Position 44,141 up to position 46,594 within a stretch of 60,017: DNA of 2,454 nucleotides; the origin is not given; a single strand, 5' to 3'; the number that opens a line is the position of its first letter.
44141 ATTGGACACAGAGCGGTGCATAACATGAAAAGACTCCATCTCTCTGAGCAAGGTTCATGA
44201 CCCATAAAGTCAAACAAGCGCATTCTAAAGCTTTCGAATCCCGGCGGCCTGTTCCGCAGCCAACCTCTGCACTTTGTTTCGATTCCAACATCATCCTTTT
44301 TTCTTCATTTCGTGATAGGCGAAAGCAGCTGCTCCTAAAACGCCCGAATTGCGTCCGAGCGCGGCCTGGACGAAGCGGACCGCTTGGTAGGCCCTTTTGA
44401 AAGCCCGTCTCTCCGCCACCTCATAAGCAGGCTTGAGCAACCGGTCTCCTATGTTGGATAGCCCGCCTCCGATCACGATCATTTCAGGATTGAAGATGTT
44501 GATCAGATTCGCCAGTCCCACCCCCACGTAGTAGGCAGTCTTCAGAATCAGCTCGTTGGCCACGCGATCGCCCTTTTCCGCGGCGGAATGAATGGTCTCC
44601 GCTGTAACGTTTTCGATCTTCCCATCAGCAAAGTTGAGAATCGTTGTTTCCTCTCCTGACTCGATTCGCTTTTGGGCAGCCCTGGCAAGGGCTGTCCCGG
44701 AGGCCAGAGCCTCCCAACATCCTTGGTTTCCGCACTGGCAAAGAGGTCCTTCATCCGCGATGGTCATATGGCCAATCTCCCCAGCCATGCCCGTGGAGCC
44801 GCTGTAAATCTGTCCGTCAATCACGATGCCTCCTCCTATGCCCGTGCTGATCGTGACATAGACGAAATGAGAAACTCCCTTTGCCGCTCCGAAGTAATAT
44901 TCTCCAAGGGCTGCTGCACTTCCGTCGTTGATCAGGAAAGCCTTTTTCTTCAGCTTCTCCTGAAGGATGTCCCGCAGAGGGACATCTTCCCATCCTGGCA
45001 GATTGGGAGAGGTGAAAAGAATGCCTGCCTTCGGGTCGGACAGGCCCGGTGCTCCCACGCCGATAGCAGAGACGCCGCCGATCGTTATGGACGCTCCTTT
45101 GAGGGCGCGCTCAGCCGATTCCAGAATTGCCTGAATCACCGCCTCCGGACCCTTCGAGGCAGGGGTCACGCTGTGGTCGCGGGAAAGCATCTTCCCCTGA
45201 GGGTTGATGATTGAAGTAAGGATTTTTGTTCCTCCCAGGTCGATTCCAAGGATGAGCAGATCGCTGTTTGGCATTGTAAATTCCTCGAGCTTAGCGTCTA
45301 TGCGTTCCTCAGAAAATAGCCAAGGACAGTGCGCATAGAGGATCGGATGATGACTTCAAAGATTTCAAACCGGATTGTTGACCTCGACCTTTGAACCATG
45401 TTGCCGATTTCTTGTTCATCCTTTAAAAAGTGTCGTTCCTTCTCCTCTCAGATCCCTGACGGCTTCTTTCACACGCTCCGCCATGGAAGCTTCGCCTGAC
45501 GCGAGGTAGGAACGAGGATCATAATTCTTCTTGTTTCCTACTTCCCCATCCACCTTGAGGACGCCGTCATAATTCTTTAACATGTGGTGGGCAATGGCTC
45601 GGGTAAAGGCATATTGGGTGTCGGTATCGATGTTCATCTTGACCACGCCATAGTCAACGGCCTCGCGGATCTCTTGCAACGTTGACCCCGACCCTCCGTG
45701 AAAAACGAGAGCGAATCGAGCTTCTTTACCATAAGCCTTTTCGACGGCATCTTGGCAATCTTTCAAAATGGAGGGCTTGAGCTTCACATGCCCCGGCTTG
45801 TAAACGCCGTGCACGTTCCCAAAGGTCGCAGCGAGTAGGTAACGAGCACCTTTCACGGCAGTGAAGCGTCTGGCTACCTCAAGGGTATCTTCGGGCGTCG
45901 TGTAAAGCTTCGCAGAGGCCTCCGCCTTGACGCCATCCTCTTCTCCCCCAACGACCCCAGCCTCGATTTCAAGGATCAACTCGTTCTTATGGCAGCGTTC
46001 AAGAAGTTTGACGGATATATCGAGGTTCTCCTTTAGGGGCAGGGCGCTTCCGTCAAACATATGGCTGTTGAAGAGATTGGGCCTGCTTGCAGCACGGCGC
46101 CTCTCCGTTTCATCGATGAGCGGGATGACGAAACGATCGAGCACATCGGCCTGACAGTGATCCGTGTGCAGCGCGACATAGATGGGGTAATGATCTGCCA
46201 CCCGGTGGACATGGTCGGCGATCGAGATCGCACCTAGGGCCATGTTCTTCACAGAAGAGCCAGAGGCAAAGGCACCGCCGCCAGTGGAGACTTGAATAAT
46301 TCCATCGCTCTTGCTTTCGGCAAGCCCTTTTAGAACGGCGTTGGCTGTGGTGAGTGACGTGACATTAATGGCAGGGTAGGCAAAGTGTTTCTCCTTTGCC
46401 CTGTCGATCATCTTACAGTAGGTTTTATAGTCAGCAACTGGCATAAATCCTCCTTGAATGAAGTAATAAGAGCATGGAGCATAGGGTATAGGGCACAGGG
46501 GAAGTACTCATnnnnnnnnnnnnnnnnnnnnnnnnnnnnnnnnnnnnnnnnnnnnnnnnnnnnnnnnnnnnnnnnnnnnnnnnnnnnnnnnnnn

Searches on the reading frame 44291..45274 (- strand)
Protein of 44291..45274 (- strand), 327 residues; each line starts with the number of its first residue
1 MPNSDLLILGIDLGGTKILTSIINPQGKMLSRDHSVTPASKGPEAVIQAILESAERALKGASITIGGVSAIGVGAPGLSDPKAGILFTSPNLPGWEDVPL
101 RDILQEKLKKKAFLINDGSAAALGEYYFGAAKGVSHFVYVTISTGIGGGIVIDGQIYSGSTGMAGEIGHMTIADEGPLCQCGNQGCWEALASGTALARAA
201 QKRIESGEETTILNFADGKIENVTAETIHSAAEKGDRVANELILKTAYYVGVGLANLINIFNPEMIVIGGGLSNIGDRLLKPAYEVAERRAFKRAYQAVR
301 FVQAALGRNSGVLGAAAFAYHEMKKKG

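Call 18: search_protein_families(library=pfam, proteins=[window:44291-45274:-])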
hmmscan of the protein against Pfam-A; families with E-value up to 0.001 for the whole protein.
window:44291-45274:- (327 aa): 2 families
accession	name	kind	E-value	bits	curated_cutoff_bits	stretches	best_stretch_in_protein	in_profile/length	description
PF00480.26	ROK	-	1.1e-77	261.9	22.9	1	9-319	2-291/294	ROK family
PF01869.26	BcrAD_BadFG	-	6.5e-05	23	31.5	0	9-83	1-77/271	BadF/BadG/BcrA/BcrD ATPase family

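Call 97: search_protein_families(library=ncbifam, proteins=[window:44291-45274:-], max_evalue=1e-10)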
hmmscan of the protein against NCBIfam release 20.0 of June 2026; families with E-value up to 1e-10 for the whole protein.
window:44291-45274:- (327 aa): 13 families
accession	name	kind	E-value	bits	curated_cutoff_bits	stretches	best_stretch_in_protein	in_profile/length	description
TIGR00744.1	ROK_glcA_fam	subfamily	1.4e-71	241.3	260.35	1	9-325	1-314/318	ROK family glucokinase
NF047937.1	TransRegNagC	equivalog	8.5e-51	173.4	650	1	6-318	79-382/399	DNA-binding transcriptional regulator NagC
NF003461.0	PRK05082.1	subfamily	3.6e-50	171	283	1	8-322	3-289/291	N-acetylmannosamine kinase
NF047821.1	NactlManKinNanK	equivalog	2.6e-46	158.5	450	1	8-319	3-286/288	N-acetylmannosamine kinase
NF049930.1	TransRegMlc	equivalog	9.4e-45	153.6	530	1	40-319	118-389/405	sugar metabolism global transcriptional regulator Mlc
NF007108.0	PRK09557.1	equivalog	2.2e-37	129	443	1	8-317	3-298/303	fructokinase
NF007251.0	PRK09698.1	equivalog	8.7e-37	127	253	1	7-325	7-302/304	allose kinase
NF009835.0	PRK13310.1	equivalog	1e-34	120.3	380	1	9-318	3-299/303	N-acetylglucosamine kinase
NF045551.1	GK_Pyrobac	equivalog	1.7e-33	116.2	500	1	8-322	2-283/294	ATP-dependent glucokinase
NF042998.1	bglucokin_BglK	equivalog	3.8e-28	98.6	550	1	9-274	4-246/291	beta-glucoside kinase BglK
NF045942.1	PolPhglucPhase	equivalog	5.2e-19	68.9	250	1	9-174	3-158/242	polyphosphate--glucose phosphotransferase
NF009836.0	PRK13311.1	equivalog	2.7e-15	56.3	551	1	9-195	3-193/256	N-acetyl-D-glucosamine kinase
NF045550.1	FrctkaseScrK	equivalog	7.1e-14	51.9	400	1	11-198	8-192/293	fructokinase ScrK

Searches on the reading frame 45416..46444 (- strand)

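Call 18: search_protein_families(library=pfam, proteins=[window:45416-46444:-])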
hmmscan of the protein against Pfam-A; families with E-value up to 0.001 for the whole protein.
window:45416-46444:- (342 aa): 1 family
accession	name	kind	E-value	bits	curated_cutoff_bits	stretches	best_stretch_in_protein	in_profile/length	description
PF01116.26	F_bP_aldolase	-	3.5e-81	273.2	25.5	1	8-336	2-276/277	Fructose-bisphosphate aldolase class-II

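Call 97: search_protein_families(library=ncbifam, proteins=[window:45416-46444:-], max_evalue=1e-10)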
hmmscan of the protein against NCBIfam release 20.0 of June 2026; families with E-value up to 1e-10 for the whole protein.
window:45416-46444:- (342 aa): 20 families
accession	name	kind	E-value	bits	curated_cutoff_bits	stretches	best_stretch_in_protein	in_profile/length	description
NF006628.0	PRK09197.1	equivalog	3.7e-141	470.2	297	1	1-337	9-356/359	class II fructose-bisphosphate aldolase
TIGR01520.1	FruBisAldo_II_A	equivalog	2.2e-123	411.8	347.7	1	7-334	13-353/357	class II fructose-bisphosphate aldolase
TIGR00167.1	cbbA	subfamily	6.2e-80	268.7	215.6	1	10-336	7-288/290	ketose-bisphosphate aldolase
TIGR01859.1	fruc_bis_ald_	equivalog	3.1e-44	151.8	343.05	1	10-332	5-276/282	class II fructose-1,6-bisphosphate aldolase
NF041368.1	Fbpase2_Halo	equivalog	1.8e-37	129.1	500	1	1-308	1-287/333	class II fructose-bisphosphate aldolase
NF005590.0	PRK07315.1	equivalog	2.2e-33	115.9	443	1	11-329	8-284/293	class II fructose-bisphosphate aldolase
NF006626.0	PRK09195.1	subfamily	1.6e-32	112.8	384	1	11-336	8-282/284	tagatose-bisphosphate aldolase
NF009497.0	PRK12857.1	equivalog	2.5e-32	112.2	423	1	9-330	6-276/284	class II fructose-1,6-bisphosphate aldolase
NF009374.0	PRK12737.1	subfamily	2.6e-32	112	383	1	11-330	8-276/284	tagatose-bisphosphate aldolase subunit GatY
NF005481.0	PRK07084.1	equivalog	5.4e-31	108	511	1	11-254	17-231/324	class II fructose-bisphosphate aldolase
TIGR01858.1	tag_bisphos_ald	equivalog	2.1e-30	105.8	443.55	1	11-331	6-275/282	tagatose bisphosphate family class II aldolase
NF005943.0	PRK07998.1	equivalog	2.7e-28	99.3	364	1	11-293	8-249/283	class II aldolase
NF006376.0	PRK08610.1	equivalog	8e-28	98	527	1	10-332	7-279/286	class II fructose-bisphosphate aldolase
NF006042.0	PRK08185.1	subfamily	7.9e-27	94.3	405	1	11-291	7-250/287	hypothetical protein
NF005823.0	PRK07709.1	equivalog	8.7e-26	91.3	545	1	10-336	7-283/285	class II fructose-bisphosphate aldolase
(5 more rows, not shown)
